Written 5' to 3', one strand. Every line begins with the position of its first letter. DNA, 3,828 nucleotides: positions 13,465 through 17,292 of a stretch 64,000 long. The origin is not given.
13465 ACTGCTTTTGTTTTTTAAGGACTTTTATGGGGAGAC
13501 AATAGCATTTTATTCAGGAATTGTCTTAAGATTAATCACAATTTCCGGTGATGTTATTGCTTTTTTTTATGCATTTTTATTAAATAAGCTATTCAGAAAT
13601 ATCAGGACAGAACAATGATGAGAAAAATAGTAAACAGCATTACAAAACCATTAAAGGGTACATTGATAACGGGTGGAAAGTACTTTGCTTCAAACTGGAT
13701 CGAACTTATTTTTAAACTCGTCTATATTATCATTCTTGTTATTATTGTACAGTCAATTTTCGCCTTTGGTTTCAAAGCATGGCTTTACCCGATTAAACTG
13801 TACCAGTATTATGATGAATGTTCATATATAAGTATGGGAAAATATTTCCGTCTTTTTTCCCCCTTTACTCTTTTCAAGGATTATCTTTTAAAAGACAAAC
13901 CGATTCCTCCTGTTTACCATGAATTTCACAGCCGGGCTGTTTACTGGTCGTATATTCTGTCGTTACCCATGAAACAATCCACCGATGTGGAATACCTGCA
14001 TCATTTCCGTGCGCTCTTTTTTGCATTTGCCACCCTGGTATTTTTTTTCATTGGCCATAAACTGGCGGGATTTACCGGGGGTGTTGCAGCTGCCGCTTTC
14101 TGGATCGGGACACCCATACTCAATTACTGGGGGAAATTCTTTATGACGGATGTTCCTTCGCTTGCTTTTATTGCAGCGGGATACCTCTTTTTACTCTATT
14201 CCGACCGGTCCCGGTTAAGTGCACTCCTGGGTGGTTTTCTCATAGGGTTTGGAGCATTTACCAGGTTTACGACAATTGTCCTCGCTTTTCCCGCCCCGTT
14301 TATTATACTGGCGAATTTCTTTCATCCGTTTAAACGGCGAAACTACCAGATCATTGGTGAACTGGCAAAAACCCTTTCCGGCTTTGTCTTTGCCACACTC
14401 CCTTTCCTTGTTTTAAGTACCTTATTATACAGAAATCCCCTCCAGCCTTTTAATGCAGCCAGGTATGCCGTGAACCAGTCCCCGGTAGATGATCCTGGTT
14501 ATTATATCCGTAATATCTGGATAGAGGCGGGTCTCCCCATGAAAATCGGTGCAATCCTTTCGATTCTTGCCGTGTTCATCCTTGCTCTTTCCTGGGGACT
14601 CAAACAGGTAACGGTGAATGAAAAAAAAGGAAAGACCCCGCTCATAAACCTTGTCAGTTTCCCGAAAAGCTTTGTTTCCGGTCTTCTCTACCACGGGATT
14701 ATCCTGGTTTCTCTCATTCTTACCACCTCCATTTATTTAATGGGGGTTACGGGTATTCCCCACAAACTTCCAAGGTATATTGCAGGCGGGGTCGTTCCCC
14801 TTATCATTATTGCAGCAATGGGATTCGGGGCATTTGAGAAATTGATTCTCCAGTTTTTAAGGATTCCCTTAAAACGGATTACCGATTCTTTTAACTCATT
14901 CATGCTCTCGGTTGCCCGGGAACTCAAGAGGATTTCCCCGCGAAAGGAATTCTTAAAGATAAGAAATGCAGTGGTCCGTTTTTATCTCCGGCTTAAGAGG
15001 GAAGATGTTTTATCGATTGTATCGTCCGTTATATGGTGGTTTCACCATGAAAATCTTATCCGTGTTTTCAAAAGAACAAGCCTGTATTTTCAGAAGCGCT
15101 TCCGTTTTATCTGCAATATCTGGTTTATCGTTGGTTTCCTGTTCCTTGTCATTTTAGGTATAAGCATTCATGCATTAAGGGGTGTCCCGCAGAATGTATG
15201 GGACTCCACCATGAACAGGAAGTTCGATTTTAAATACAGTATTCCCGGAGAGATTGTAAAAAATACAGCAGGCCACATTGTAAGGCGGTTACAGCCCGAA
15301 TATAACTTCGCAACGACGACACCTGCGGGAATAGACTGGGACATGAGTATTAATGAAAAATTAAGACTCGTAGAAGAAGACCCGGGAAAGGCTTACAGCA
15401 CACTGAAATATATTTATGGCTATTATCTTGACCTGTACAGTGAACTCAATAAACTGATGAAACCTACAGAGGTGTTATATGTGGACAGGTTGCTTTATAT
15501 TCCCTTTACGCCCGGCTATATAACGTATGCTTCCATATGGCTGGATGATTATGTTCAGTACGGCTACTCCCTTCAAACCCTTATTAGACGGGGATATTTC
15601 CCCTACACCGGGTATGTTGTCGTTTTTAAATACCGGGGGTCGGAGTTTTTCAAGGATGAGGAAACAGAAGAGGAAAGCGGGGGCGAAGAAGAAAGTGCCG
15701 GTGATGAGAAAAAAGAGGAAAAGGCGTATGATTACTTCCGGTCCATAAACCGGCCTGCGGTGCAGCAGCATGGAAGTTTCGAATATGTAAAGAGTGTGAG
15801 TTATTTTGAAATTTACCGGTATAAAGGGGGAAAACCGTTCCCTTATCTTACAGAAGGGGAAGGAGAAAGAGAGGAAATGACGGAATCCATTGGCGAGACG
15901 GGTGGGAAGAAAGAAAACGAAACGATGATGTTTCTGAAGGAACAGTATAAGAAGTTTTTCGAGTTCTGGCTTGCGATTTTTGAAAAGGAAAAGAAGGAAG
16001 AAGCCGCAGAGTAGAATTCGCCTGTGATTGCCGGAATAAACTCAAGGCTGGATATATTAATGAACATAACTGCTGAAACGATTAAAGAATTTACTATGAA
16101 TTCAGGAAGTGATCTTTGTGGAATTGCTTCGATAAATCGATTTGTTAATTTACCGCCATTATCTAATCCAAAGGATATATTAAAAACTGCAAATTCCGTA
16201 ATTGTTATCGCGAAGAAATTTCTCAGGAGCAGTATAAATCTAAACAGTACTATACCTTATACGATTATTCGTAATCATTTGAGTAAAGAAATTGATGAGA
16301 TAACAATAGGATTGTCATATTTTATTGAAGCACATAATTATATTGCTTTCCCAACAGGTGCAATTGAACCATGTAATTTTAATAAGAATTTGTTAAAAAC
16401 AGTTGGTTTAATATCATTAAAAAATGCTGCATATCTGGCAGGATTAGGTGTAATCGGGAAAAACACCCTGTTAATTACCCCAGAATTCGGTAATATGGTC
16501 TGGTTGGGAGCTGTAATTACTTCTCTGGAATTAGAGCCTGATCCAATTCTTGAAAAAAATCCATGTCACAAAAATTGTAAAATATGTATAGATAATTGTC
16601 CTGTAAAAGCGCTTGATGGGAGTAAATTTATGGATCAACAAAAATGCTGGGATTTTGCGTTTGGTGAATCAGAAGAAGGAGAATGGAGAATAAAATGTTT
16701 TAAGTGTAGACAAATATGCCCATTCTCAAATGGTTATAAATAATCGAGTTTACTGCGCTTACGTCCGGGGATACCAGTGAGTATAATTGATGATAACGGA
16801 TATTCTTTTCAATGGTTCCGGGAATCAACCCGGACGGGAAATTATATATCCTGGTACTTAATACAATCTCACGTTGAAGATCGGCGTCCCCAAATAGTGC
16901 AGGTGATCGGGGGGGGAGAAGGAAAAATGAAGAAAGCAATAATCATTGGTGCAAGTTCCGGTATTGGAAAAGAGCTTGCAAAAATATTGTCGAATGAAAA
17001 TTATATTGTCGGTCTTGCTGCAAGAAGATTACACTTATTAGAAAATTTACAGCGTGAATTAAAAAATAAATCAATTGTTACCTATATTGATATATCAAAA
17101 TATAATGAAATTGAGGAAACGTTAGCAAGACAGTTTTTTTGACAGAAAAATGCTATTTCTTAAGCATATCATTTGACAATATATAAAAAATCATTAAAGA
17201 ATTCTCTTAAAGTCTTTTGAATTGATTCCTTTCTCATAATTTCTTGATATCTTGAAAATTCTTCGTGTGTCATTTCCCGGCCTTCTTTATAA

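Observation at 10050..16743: Six translationally coupled genes: LeuB-family dehydrogenase → GT2 → methyltransferase → flippase-like → ArnT/PMT-like GT-C → 4Fe-4S protein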

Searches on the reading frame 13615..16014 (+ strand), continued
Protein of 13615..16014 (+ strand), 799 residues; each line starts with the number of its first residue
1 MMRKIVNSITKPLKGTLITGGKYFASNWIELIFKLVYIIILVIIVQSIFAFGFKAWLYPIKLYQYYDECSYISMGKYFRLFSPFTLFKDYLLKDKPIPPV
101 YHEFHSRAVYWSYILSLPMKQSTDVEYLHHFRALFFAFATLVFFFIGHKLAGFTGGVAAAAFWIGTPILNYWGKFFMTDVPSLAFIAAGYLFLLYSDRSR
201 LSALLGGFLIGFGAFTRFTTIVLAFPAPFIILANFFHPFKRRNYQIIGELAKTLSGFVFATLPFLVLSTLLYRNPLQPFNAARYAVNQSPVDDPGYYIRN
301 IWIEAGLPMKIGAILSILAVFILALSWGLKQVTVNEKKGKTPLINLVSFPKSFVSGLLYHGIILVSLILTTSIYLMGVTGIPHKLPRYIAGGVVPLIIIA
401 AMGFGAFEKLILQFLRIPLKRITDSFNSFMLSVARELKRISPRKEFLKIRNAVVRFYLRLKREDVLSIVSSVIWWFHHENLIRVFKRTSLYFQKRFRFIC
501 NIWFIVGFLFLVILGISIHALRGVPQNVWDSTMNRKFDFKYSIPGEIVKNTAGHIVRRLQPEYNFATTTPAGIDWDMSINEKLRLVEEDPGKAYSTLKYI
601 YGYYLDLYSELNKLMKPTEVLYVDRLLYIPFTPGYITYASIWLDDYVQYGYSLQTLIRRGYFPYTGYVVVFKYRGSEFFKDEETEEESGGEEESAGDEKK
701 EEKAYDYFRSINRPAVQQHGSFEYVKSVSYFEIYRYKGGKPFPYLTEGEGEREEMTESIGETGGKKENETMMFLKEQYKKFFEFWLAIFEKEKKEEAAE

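Call 61: predict_structure(alignment_id=A1)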
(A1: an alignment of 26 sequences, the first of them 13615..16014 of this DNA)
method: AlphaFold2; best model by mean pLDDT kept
length: 799 residues; sequences in the alignment: 26
mean_pLDDT: 82.3   pTM: 0.82
mean pLDDT of the five models: 82.3, 80.8, 78.9, 78.7, 77.1
residues with pLDDT >= 90: 405; 70-90: 233; 50-70: 75; < 50: 86
segments of 3 or more residues with pLDDT < 50: 456-470, 475-481, 684-705, 747-775, 791-799
pLDDT, mean of each block of 10 residues (from residue 1): 78 78 76 87 95 94 89 93 90 89 90 93 88 97 98 97 96 94 98 97 98 94 97 97 97 98 92 91 79 90 95 97 97 89 91 98 98 91 90 97 95 87 81 75 58 51 44 48 53 62 78 82 93 92 91 83 64 81 92 84 91 93 86 91 73 89 94 75 49 46 58 91 95 95 65 28 30 46 59 40
secondary structure, 60 per line:
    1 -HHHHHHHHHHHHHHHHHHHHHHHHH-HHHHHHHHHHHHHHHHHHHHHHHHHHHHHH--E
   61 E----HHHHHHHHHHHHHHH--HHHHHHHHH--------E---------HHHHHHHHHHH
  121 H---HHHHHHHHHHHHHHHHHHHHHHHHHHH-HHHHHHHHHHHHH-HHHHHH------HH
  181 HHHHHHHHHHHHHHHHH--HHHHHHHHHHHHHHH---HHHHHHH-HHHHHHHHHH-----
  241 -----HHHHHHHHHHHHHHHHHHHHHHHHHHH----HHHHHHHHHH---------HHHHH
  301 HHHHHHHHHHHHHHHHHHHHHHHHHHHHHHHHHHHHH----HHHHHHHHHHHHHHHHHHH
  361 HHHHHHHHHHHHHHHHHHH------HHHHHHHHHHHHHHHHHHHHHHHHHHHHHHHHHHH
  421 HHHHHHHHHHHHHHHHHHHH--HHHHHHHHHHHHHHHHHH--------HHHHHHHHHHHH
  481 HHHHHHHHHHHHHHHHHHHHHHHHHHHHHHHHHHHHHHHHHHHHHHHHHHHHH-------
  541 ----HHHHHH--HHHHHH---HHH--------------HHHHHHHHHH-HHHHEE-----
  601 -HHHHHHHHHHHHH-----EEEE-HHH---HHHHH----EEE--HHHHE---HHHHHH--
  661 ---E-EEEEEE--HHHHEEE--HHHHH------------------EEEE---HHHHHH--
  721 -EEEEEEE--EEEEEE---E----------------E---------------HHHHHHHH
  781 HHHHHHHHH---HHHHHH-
elements in order (helices of 4 or more, strands of 3 or more residues): H2-26 H28-57 H66-80 H83-91 H110-121 H125-151 H153-165 H167-172 H179-197 H200-214 H218-224 H226-235 H246-272 H277-286 H296-337 H342-379 H386-440 H443-460 H469-533 H545-550 H553-558 H579-588 H590-593 H602-614 E620-623 H631-635 E640-642 H645-648 H653-658 E666-671 H674-677 E678-680 H683-687 E706-709 H713-718 E722-728 E731-736 H773-789 H793-798

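Call 63: fold_search(model_id=the predicted structure, library=pdb)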
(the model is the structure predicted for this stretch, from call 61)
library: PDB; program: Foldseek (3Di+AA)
matches with E <= 10: 382; with E <= 0.001: 3
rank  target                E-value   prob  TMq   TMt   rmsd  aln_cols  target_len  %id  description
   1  9s6u_A                3.3e-04  1.00  0.28  0.39   9.3       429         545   13  Ternary cryo-EM structure of human ALG9 with Dol25-PP-GlcNAc2Man8, Dol25-P-Man and Fab (released 2026-03-18)
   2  9s6t_A                4.6e-04  1.00  0.28  0.44  10.1       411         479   13  Ternary cryo-EM structure of chicken ALG12 with Dol25-PP-GlcNAc2Man7, Dol25-P-Man, and Fab (released 2026-03-18)
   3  6c26_A                8.6e-04  1.00  0.33  0.38  16.6       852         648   11  The Cryo-EM structure of a eukaryotic oligosaccharyl transferase complex (released 2018-01-31)
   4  5f15                  1.1e-03  1.00  0.36  0.50  20.6       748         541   10  Crystal Structure of ArnT from Cupriavidus metallidurans bound to Undecaprenyl phosphate (released 2016-02-17)
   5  9s6s_A                2.4e-03  1.00  0.27  0.38   7.6       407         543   13  Ternary cryo-EM structure of human ALG9 with Dol25-PP-GlcNAc2Man6, Dol25-P-Man and Fab (released 2026-03-18)
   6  7bvc_B                2.4e-03  1.00  0.24  0.19  10.4       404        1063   14  Cryo-EM structure of Mycobacterium smegmatis arabinosyltransferase EmbA-EmbB-AcpM2 in complex with ethambutol (released 2020-04-29)
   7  6s7t_A                3.1e-03  1.00  0.24  0.27  15.7       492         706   11  Cryo-EM structure of human oligosaccharyltransferase complex OST-B (released 2019-12-18)
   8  5ezm                  3.5e-03  1.00  0.37  0.52  21.1       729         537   12  Crystal Structure of ArnT from Cupriavidus metallidurans in the apo state (released 2016-02-17)
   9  8agb_A                3.7e-03  1.00  0.26  0.31  16.4       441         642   11  Structure of yeast oligosaccharylransferase complex with lipid-linked oligosaccharide bound (released 2022-12-07)
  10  7oci_F                4.2e-03  1.00  0.25  0.30  16.6       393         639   12  Cryo-EM structure of yeast Ost6p containing oligosaccharyltransferase complex (released 2022-02-16)
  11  8pn9_A                4.6e-03  1.00  0.28  0.33  12.6       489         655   10  Structure of human oligosaccharyltransferase OST-A complex bound to NGI-1 (released 2024-05-08)
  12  8age_A                4.8e-03  1.00  0.33  0.39  15.0       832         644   10  Structure of yeast oligosaccharylransferase complex with acceptor peptide bound (released 2022-12-07)
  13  3waj                  5.0e-03  1.00  0.22  0.22  19.8       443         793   13  Crystal structure of the Archaeoglobus fulgidus oligosaccharyltransferase (O29867_ARCFU) complex with Zn and sulfate (released 2013-10-30)
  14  7bve_A                5.3e-03  0.99  0.22  0.17  18.4       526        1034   11  Cryo-EM structure of Mycobacterium smegmatis arabinosyltransferase EmbC2-AcpM2 in complex with ethambutol (released 2020-04-29)
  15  3rce_A                5.5e-03  1.00  0.27  0.31  21.0       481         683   14  Bacterial oligosaccharyltransferase PglB (released 2011-06-15)
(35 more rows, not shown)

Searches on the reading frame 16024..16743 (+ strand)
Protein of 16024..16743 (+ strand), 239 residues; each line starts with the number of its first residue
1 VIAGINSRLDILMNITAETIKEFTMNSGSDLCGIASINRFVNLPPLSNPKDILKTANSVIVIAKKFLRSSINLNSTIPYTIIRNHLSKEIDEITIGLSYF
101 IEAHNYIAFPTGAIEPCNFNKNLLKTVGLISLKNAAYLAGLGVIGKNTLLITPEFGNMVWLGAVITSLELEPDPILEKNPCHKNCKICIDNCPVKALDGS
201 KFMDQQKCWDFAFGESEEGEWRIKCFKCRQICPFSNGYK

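Call 3: search_protein_families(library=pfam, proteins=[window:16024-16743:+], max_evalue=0.01)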
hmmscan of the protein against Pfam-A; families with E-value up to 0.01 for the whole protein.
window:16024-16743:+ (239 aa): 1 family
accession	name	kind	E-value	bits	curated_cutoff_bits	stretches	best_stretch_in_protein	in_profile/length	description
PF13484.11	Fer4_16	-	2.4e-05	25.5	30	1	184-234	4-65/66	4Fe-4S double cluster binding domain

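Call 4: search_protein_families(library=ncbifam, proteins=[window:16024-16743:+], max_evalue=0.01)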
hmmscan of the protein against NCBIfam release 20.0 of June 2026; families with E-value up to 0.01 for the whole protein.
window:16024-16743:+ (239 aa): 2 families
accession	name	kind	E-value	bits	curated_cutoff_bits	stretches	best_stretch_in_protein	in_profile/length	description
TIGR00276.1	TIGR00276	equivalog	4e-18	65.5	200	1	131-213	132-212/337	tRNA epoxyqueuosine(34) reductase QueG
TIGR02486.1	RDH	subfamily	6.1e-09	36.2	160.35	1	132-211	153-232/314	reductive dehalogenase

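Call 47: search_solved_structures(query=window:16024-16743:+, max_evalue=1, show_alignments=1)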
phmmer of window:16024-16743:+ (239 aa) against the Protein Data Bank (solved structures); distinct sequences matched with E-value up to 1: 5.
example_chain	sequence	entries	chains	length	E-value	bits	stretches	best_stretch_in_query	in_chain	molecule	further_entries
5d6s_A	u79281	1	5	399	1.4e-14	57.4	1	121-216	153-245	Epoxyqueuosine reductase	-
5d08_A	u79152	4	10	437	1.3e-11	47.6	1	127-237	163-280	Epoxyqueuosine reductase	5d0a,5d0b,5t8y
8q4h_A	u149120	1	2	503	5.4e-07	32.5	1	136-230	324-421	Tetrachloroethene reductive dehalogenase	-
4uqu_A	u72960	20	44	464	6e-06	29.1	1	136-238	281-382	TETRACHLOROETHENE REDUCTIVE DEHALOGENASE CATALYTIC SUBUNIT PCEA | TETRACHLOROETHENE REDUCTIVE DEHALOGENASE CATALYTIC SUBUNIT | Tetrachloroethene reductive dehal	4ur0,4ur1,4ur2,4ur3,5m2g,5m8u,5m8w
7t2r_B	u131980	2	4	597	0.48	13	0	177-235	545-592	NiFe hydrogenase subunit B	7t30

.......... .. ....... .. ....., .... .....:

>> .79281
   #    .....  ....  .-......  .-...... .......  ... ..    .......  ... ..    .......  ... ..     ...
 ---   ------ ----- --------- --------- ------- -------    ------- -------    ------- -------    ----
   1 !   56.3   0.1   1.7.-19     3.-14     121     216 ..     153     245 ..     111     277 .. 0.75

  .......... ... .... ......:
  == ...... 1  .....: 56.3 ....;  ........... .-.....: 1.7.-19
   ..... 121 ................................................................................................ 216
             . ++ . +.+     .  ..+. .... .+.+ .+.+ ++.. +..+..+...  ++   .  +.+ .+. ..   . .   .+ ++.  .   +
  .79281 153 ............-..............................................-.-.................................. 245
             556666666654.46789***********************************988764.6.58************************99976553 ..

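Call 84: search_dna_similar(query=window:16060-16743:+, collection=plasmids, mode=protein, max_rows=10, max_evalue=0.001)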
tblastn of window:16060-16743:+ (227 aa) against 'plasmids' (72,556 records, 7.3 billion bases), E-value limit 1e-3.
Records with a match: 48; places in all: 49; records where one place covers at least 80% of the query: 11.
Best place of each record, by identity: <60% 48.
By first word of the organism name: Clostridium 9; Enterococcus 7; Acinetobacter 5; Sinorhizobium 4; Priestia 2; Bacillus 2; Listeria 2; Nostoc 2; Latilactobacillus 1; Monoglobus 1; and 13 more.
By predicted mobility (MOB-suite, as given by PLSDB): non-mobilizable 40; mobilizable 4; conjugative 4.
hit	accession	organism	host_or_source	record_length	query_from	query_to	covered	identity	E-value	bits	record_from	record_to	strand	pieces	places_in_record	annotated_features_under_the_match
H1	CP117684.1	Latilactobacillus curvatus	Pig,Single cell,feces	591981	34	225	85%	30.3%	1e-14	79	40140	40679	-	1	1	queG: tRNA epoxyqueuosine(34) reductase QueG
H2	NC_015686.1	Clostridium acetobutylicum DSM 1731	-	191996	1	225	99%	25.1%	3e-7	58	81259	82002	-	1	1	epoxyqueuosine reductase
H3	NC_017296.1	Clostridium acetobutylicum EA 2018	-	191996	1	225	99%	25.1%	3e-7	58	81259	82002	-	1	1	epoxyqueuosine reductase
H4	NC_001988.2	Clostridium acetobutylicum ATCC 824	-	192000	1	225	99%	25.1%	3e-7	58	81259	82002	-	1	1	epoxyqueuosine reductase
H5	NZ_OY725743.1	Monoglobus pectinilyticus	-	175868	6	221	95%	25.7%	5e-4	48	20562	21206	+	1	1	4Fe-4S double cluster binding domain-containing protein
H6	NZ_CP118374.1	Sulfurospirillum sp. 'SP'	bacterial isolate,Wastewater treatment ...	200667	3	225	98%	24.6%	5e-4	48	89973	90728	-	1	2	reductive dehalogenase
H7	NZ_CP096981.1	Clostridium felsineum DSM 794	whole organism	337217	1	223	98%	24.4%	5e-12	72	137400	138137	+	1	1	4Fe-4S double cluster binding domain-containing protein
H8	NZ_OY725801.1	Parabacteroides distasonis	-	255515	5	224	97%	24.4%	1e-10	67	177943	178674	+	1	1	queG: tRNA epoxyqueuosine(34) reductase QueG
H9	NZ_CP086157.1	Clostridium tagluense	single colony,Lamb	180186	1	221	97%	23.9%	9e-11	68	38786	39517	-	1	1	4Fe-4S double cluster binding domain-containing protein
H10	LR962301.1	Enterococcus faecalis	-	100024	54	225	76%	30.2%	3e-11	70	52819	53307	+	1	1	record has no annotation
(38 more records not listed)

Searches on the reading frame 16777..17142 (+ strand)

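Call 3: search_protein_families(library=pfam, proteins=[window:16777-17142:+], max_evalue=0.01)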
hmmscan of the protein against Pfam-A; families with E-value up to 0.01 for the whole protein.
window:16777-17142:+ (121 aa): 2 families
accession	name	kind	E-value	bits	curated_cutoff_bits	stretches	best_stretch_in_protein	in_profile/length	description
PF00106.31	adh_short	-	1.8e-08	34.6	26.6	1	52-117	1-69/195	short chain dehydrogenase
PF02882.25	THF_DHG_CYH_C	-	0.0022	17.8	27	1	50-100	35-82/160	Tetrahydrofolate dehydrogenase/cyclohydrolase, NAD(P)-binding domain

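Call 4: search_protein_families(library=ncbifam, proteins=[window:16777-17142:+], max_evalue=0.01)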
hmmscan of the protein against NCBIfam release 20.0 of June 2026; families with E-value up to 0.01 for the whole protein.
window:16777-17142:+ (121 aa): 104 families (the best 25 are shown)
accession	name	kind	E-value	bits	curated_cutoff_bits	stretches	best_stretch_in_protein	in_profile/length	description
NF006099.0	PRK08251.1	equivalog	5.9e-10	38.8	253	1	51-114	4-72/250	SDR family oxidoreductase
NF005672.0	PRK07454.1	equivalog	1.2e-09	37.7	234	1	50-117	5-75/241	SDR family oxidoreductase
NF006123.0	PRK08267.1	equivalog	2e-09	37.1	261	1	51-118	2-70/261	SDR family oxidoreductase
NF005437.0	PRK07024.1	equivalog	2.7e-09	36.9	266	1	51-115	4-70/259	SDR family oxidoreductase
NF005806.0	PRK07666.1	equivalog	4.6e-09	35.9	286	1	50-117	6-76/239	3-ketoacyl-ACP reductase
NF040690.1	mycolate_SDR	equivalog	5.8e-09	35.7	380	1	52-112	9-73/265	mycolate reductase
NF005594.0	PRK07326.1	equivalog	1.3e-08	34.7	271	1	50-116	5-73/237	SDR family oxidoreductase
NF005495.0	PRK07109.1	subfamily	2.7e-08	33.5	264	1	50-114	7-74/334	SDR family oxidoreductase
NF004826.0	PRK06182.1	subfamily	2.9e-08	33.3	305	1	51-116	4-66/274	oxidoreductase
NF004825.0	PRK06181.1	equivalog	4.1e-08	32.8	215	1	50-116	5-74/268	SDR family oxidoreductase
NF009547.0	PRK12936.1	subfamily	2e-07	30.8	436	1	52-113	7-68/245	3-ketoacyl-(acyl-carrier-protein) reductase NodG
NF038213.1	SDR_TniO_fam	equivalog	2.6e-07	30.3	300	1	52-117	3-71/249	SDR family oxidoreductase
NF005854.0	PRK07775.1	equivalog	6.7e-07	28.9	260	1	52-98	11-57/274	SDR family oxidoreductase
NF005402.0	PRK06949.1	equivalog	9.1e-07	28.3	358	1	52-117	10-78/260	SDR family oxidoreductase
NF052558.1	MBtsdlDhBudC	equivalog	9.2e-07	28.7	270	1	52-117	4-70/250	meso-2,3-butanediol dehydrogenase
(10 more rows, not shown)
